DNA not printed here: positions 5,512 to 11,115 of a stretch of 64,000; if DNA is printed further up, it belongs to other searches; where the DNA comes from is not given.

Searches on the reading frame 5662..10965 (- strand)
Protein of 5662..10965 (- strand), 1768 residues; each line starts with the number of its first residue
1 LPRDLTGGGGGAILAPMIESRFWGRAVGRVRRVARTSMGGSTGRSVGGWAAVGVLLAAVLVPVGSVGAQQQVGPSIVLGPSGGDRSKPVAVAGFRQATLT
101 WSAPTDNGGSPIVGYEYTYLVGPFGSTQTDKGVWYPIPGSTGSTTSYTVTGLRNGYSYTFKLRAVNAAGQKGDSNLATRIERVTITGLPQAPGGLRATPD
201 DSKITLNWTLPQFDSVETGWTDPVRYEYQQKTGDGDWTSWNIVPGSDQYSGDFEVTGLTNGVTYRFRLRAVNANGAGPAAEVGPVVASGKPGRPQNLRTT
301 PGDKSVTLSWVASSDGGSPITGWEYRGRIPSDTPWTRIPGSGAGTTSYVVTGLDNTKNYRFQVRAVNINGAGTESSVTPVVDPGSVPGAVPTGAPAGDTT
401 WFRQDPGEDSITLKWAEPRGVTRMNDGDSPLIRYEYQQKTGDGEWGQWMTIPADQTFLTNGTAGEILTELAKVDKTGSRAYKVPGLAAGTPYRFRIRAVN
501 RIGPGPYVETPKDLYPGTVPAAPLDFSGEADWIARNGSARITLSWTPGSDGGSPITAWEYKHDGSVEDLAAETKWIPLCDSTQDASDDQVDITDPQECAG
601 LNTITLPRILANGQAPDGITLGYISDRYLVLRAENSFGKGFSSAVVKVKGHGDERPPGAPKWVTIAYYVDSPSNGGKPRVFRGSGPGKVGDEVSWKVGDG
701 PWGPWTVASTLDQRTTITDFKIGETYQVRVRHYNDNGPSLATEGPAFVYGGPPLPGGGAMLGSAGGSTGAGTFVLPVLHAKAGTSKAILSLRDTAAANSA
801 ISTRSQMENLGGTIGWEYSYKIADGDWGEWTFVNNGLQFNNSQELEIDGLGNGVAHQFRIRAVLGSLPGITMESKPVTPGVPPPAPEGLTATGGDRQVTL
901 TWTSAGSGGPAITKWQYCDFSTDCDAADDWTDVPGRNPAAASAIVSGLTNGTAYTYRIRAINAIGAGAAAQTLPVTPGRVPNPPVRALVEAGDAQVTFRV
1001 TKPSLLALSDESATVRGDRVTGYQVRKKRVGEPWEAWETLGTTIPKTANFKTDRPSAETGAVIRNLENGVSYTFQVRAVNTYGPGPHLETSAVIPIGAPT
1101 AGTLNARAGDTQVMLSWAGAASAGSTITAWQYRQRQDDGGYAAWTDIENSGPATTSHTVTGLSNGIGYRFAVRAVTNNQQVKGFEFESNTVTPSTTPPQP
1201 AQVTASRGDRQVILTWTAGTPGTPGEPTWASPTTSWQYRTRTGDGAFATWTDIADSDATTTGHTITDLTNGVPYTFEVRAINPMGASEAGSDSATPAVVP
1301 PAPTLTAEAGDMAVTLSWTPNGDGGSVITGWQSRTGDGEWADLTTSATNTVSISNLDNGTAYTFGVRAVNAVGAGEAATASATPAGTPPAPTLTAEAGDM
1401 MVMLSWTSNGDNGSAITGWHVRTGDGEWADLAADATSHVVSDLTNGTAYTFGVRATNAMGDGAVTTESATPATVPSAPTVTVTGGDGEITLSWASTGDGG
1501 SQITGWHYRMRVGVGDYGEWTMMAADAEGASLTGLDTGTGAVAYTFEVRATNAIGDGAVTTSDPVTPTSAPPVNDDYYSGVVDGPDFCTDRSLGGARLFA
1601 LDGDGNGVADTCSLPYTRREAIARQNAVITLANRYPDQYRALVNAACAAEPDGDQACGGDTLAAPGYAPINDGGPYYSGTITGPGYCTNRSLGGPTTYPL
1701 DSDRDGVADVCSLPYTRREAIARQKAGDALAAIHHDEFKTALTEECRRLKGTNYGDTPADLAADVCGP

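Call 60: search_protein_families(library=pfam, proteins=[window:5662-10965:-], max_evalue=0.01)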
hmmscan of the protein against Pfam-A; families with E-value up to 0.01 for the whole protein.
window:5662-10965:- (1768 aa): 11 families
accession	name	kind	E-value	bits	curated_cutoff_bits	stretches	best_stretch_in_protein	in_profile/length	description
PF00041.27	fn3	-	3.5e-97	319.2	25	11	293-379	2-82/84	Fibronectin type III domain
PF25059.1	FN3_DSCAM-DSCAML_C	-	7.2e-46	154.9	39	1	305-374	5-73/89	DSCAM/DSCAML C-terminal Fn3-like domain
PF16656.11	Pur_ac_phosph_N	-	2.3e-22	79.8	30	0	889-962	6-82/93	Purple acid Phosphatase, N-terminal domain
PF24489.1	Ig_J_second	-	2.3e-12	47.3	27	0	1031-1092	27-91/105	Tip attachment protein J second Ig-like domain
PF10179.15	NDNF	-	6.3e-07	29.9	27.3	0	141-171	85-115/127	Neuron-derived neurotrophic factor, first Fn(III) domain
PF24421.1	Ig_J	-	4.3e-06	27.2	29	0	141-174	62-94/104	Tip attachment protein J, Ig-like domain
PF25814.1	fn3_SORL1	-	1.1e-05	25.8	27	0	1061-1093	54-85/90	SORL1-like, fn3 domain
PF21605.3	CRLF2-like_D2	-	1.2e-05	25.8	27.3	0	1335-1371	37-72/94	Cytokine receptor-like factor 2-like, D2 domain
PF07495.19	Y_Y_Y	-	0.0017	18.6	26.6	0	1337-1377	18-55/65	Y_Y_Y domain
PF21454.2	MSP1_barrel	-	0.0063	17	27.8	0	940-972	72-104/112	Major structural protein 1, jelly-roll domain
PF16323.11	DUF4959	-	0.009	16.8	32.9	0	346-375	70-99/106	Domain of unknown function (DUF4959)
